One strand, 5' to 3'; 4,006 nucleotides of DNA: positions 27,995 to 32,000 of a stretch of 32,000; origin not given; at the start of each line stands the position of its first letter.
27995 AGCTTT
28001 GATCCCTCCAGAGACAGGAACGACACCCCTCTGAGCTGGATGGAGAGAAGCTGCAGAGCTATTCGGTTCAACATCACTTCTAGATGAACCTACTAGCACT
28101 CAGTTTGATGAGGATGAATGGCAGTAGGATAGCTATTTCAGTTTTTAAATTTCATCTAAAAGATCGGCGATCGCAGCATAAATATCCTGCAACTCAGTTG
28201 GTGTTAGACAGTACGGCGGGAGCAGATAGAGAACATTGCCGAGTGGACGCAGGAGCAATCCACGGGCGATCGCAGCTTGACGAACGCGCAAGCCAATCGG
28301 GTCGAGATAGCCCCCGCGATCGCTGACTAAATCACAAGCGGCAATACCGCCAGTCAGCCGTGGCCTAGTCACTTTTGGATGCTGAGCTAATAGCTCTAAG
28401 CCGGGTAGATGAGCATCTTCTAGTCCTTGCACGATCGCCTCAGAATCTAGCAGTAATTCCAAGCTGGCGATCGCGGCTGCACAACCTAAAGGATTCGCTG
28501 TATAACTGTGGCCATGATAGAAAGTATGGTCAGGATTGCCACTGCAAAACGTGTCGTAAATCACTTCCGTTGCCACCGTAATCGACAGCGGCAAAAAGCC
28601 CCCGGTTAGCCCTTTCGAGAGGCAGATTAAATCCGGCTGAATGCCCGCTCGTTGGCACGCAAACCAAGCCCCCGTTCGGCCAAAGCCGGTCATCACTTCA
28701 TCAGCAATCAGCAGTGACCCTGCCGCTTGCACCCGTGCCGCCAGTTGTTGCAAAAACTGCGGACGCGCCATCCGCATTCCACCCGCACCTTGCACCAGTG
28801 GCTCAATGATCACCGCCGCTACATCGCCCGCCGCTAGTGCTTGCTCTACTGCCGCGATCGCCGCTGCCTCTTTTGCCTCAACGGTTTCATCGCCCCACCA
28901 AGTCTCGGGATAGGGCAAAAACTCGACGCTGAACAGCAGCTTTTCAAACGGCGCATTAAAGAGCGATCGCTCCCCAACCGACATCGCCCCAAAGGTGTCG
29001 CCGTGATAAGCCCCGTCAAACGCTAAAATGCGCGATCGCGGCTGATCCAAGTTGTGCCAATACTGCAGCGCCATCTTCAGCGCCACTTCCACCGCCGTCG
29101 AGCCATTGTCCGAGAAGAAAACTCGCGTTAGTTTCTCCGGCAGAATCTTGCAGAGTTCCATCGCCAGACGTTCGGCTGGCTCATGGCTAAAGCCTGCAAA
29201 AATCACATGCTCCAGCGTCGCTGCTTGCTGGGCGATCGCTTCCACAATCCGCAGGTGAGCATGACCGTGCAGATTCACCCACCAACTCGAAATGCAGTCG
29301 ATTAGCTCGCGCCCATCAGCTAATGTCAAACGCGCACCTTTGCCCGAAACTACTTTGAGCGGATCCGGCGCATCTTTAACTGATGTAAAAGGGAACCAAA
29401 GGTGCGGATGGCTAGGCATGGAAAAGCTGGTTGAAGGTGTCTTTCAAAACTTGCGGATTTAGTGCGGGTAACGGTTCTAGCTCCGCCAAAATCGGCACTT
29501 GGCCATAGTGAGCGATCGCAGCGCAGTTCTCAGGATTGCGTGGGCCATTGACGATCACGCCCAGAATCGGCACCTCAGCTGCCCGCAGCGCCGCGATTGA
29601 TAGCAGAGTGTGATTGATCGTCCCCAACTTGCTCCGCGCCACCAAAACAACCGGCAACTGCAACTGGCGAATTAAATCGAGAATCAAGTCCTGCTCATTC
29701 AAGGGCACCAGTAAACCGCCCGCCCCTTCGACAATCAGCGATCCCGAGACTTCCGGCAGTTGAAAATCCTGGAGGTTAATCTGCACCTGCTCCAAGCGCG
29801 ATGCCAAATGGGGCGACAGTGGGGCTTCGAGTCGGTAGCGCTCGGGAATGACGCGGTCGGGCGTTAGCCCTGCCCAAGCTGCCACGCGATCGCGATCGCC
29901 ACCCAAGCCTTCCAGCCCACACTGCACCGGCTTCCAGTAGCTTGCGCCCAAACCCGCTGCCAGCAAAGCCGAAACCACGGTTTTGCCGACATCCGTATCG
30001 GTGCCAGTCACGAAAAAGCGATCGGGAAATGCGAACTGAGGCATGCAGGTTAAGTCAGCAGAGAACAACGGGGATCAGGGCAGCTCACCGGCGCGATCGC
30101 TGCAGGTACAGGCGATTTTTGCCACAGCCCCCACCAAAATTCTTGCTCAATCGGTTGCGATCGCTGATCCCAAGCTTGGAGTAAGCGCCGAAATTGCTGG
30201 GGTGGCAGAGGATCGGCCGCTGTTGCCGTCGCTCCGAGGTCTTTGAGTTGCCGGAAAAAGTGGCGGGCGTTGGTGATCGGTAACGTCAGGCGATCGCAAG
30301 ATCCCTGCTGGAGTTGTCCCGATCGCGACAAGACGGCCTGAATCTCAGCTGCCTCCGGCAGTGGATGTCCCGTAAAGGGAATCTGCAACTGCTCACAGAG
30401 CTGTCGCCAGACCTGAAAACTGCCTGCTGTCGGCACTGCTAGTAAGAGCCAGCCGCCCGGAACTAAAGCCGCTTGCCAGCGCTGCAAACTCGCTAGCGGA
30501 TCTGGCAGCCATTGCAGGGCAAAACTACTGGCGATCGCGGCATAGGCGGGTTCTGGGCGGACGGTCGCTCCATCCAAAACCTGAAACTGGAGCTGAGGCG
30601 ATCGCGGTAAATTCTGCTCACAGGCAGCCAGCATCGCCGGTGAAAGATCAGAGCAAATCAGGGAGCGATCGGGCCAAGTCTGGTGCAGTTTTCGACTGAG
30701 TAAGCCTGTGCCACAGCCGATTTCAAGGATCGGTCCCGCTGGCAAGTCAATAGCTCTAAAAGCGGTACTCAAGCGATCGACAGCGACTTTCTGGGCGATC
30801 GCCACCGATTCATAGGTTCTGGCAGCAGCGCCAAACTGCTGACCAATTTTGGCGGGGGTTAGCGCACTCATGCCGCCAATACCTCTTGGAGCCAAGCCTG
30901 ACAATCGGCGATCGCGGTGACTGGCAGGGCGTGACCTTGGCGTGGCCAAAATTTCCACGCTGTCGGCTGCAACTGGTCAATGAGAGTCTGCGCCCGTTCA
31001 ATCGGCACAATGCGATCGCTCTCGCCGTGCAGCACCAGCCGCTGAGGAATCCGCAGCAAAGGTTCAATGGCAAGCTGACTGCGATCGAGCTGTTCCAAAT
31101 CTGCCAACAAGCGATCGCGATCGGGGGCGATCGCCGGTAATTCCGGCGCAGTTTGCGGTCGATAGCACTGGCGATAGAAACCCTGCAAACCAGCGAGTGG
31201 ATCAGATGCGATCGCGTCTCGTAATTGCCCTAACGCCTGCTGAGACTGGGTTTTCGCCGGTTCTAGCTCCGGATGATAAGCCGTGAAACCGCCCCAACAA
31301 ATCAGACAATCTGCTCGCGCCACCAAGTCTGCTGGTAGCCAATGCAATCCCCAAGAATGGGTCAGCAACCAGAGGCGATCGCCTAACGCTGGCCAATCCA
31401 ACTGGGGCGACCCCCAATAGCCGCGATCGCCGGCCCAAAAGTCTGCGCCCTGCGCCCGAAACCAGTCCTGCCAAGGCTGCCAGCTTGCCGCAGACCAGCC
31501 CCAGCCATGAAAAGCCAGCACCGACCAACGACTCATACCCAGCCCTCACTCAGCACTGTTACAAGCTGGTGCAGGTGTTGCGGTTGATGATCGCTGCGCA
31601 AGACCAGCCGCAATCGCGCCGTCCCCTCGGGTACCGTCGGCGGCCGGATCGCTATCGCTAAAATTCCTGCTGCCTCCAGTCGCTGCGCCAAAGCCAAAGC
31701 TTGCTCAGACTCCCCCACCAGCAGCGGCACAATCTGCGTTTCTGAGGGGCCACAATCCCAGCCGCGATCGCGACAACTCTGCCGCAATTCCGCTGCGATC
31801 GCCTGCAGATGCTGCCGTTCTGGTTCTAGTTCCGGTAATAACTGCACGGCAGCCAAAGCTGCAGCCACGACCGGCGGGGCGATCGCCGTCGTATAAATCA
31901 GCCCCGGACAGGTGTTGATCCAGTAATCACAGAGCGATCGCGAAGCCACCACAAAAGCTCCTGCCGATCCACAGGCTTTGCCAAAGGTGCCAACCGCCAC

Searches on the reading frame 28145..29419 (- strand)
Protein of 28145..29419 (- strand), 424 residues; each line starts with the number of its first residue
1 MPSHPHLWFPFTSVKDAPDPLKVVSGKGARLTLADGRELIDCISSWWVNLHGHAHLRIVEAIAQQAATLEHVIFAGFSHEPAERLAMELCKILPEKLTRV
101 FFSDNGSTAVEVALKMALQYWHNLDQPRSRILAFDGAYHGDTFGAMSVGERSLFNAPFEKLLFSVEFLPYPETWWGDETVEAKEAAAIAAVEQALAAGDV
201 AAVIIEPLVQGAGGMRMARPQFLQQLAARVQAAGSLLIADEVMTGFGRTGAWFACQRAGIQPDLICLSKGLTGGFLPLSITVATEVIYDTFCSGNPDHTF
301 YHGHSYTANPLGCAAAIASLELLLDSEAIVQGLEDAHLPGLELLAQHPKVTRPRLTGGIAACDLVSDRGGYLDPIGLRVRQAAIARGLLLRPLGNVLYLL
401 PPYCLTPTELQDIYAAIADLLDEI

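Call 5: search_protein_families(library=pfam, proteins=[window:28145-29419:-], max_evalue=0.01)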
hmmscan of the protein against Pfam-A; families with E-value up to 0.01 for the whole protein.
window:28145-29419:- (424 aa): 1 family
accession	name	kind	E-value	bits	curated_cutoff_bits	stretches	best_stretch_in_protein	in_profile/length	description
PF00202.27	Aminotran_3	-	6.8e-97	325.1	30.5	1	18-420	8-402/403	Aminotransferase class-III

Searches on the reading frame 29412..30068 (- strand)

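Call 46: search_protein_families(library=pfam, proteins=[window:29412-30068:-], max_evalue=0.001)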
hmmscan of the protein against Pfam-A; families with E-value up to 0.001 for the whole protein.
window:29412-30068:- (218 aa): 1 family
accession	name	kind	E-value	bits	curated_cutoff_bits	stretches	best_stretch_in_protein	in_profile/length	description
PF13500.12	AAA_26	-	6.3e-66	222.5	27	1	17-206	2-197/198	AAA domain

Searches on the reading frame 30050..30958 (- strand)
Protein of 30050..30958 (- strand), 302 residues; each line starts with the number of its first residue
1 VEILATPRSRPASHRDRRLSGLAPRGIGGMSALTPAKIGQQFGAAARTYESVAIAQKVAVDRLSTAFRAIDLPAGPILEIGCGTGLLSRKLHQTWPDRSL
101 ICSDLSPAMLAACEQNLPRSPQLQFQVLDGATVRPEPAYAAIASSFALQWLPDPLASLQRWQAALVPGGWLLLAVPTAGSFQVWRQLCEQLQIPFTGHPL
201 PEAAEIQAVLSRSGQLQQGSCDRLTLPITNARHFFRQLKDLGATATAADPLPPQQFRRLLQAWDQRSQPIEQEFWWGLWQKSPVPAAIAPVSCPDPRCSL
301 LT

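Call 46: search_protein_families(library=pfam, proteins=[window:30050-30958:-], max_evalue=0.001)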
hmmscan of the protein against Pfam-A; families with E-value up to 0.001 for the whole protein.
window:30050-30958:- (302 aa): 5 families
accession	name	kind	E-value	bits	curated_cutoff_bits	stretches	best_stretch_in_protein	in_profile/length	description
PF13649.12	Methyltransf_25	-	1.2e-14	55.2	27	1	77-169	1-97/97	Methyltransferase domain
PF13489.12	Methyltransf_23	-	2.3e-14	53.9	27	1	62-204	12-148/164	Methyltransferase domain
PF08242.18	Methyltransf_12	-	3.8e-14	53.6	30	1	78-171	1-98/98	Methyltransferase domain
PF08241.18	Methyltransf_11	-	4.3e-13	50.1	21.2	1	78-172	1-94/95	Methyltransferase domain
PF05175.20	MTS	-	0.00025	21.2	23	1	73-120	31-78/170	Methyltransferase small domain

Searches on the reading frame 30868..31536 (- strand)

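Call 46: search_protein_families(library=pfam, proteins=[window:30868-31536:-], max_evalue=0.001)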
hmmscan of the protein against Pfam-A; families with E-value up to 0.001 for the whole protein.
window:30868-31536:- (222 aa): 1 family
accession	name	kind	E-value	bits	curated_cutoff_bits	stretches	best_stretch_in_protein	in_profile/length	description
PF12146.15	Hydrolase_4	-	0.00028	20.7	27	0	163-192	192-220/239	Serine aminopeptidase, S33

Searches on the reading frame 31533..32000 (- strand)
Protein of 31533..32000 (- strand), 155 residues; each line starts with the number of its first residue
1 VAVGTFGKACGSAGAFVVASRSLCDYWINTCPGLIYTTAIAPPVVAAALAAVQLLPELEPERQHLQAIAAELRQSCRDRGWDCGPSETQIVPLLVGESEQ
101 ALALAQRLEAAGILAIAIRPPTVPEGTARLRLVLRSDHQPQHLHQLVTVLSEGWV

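Call 46: search_protein_families(library=pfam, proteins=[window:31533-32000:-], max_evalue=0.001)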
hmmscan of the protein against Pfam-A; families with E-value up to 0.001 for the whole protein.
window:31533-32000:- (155 aa): 1 family
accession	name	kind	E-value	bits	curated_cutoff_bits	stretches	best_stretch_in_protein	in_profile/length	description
PF00155.27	Aminotran_1_2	-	1.7e-20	74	19.7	1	2-149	213-360/361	Aminotransferase class I and II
